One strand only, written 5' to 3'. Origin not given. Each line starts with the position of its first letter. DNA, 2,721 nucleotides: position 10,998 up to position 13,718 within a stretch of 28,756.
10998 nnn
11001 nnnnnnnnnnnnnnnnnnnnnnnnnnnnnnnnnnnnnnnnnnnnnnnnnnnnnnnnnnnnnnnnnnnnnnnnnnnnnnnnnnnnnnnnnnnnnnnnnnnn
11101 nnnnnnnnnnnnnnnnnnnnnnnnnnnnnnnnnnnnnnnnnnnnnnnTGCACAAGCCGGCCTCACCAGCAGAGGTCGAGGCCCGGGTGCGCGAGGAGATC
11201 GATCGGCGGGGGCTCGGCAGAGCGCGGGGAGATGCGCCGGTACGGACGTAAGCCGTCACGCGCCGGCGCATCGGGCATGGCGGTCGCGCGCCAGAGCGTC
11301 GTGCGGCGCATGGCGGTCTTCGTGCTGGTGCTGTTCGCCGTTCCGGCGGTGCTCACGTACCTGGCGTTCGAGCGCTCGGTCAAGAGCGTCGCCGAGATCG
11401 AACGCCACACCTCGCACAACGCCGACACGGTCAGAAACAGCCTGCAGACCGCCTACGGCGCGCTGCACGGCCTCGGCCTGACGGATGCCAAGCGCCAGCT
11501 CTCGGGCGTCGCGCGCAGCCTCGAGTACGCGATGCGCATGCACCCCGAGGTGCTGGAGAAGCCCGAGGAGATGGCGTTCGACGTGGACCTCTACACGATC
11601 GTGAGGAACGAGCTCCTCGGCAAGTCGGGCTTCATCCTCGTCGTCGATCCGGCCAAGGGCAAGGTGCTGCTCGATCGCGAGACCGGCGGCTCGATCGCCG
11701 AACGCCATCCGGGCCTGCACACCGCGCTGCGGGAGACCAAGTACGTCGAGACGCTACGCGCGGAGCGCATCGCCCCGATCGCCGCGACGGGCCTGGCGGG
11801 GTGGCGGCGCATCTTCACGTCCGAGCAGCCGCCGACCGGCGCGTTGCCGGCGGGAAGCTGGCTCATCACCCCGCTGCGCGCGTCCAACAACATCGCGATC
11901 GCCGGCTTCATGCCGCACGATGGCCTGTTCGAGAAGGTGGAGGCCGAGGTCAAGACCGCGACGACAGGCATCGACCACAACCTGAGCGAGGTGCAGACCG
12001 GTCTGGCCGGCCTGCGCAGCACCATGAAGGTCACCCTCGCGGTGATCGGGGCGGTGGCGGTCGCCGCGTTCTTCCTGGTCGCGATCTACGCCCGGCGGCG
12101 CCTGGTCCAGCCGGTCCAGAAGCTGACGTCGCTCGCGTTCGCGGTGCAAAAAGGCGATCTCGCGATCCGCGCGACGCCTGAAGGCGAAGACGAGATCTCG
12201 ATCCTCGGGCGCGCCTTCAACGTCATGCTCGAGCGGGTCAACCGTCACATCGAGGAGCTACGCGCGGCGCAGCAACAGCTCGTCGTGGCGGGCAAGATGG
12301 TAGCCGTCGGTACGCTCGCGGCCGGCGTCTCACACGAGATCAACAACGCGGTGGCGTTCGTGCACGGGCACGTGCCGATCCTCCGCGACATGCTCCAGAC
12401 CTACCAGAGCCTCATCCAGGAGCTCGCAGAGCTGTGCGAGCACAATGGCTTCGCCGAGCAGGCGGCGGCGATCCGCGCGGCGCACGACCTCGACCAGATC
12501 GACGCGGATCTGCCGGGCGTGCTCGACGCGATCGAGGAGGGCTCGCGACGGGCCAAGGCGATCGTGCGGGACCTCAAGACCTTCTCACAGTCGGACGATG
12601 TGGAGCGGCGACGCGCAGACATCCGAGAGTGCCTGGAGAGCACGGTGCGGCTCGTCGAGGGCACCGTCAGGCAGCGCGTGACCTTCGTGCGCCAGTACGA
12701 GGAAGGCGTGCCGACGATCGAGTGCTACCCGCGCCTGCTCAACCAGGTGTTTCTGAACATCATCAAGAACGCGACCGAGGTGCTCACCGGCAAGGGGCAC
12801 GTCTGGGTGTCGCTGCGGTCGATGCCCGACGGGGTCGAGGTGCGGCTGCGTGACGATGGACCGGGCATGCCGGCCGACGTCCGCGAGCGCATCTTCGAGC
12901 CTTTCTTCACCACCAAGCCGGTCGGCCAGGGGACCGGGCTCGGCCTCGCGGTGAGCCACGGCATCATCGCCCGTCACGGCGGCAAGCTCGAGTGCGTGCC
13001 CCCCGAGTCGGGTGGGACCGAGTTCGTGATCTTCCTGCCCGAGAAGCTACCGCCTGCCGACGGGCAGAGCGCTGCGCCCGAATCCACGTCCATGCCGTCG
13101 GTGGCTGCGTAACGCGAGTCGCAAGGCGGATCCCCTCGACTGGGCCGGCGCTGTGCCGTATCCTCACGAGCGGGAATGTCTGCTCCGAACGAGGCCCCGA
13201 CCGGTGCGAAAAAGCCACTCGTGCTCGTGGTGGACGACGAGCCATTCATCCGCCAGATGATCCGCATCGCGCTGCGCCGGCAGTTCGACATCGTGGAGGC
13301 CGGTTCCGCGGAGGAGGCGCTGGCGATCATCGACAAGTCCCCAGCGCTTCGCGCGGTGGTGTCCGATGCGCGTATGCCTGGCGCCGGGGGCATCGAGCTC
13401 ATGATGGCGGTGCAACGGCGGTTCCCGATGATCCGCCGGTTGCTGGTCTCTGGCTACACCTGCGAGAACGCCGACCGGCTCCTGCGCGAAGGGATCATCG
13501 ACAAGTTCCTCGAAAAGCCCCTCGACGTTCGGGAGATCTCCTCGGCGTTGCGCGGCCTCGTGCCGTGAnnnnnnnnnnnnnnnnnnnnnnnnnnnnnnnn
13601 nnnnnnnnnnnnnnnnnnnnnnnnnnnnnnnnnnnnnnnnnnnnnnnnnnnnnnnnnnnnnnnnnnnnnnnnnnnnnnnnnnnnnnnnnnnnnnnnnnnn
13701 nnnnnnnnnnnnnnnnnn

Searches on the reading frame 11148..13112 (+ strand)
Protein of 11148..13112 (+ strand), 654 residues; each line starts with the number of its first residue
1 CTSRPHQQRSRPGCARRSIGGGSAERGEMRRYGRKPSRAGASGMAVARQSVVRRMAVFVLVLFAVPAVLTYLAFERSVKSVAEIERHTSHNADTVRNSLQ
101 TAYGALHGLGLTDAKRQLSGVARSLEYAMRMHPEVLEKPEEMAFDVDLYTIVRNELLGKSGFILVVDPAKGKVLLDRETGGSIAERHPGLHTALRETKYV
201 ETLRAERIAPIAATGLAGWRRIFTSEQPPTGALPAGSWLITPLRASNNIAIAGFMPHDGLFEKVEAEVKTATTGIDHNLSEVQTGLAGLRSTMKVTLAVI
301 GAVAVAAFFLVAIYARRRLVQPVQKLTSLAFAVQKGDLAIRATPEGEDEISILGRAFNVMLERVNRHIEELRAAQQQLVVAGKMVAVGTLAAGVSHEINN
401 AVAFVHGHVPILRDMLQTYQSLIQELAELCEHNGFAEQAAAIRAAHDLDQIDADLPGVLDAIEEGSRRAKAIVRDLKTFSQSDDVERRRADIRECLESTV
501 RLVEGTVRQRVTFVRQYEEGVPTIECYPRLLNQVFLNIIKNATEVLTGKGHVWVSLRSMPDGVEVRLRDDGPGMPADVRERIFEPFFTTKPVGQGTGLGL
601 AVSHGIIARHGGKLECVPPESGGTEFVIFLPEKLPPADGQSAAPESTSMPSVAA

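Call 22: search_protein_families(library=pfam, proteins=[window:11148-13112:+])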
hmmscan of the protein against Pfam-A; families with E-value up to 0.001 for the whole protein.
window:11148-13112:+ (654 aa): 3 families
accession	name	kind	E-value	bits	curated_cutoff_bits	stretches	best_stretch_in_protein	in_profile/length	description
PF02518.31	HATPase_c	-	2.7e-25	89.4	26.4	1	528-633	3-110/111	Histidine kinase-, DNA gyrase B-, and HSP90-like ATPase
PF00672.30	HAMP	-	1.1e-11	45.2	25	1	316-365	3-52/53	HAMP domain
PF00512.31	HisKA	-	2.9e-06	27.7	26.9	0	388-427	3-47/66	His Kinase A (phospho-acceptor) domain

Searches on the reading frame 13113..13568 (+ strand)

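Call 59: search_protein_families(library=pfam, proteins=[window:13113-13568:+])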
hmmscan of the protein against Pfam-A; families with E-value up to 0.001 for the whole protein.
window:13113-13568:+ (151 aa): 1 family
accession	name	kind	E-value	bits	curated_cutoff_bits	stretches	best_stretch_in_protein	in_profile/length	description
PF00072.30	Response_reg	-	1.5e-15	57.7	30.2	1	37-146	1-110/111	Response regulator receiver domain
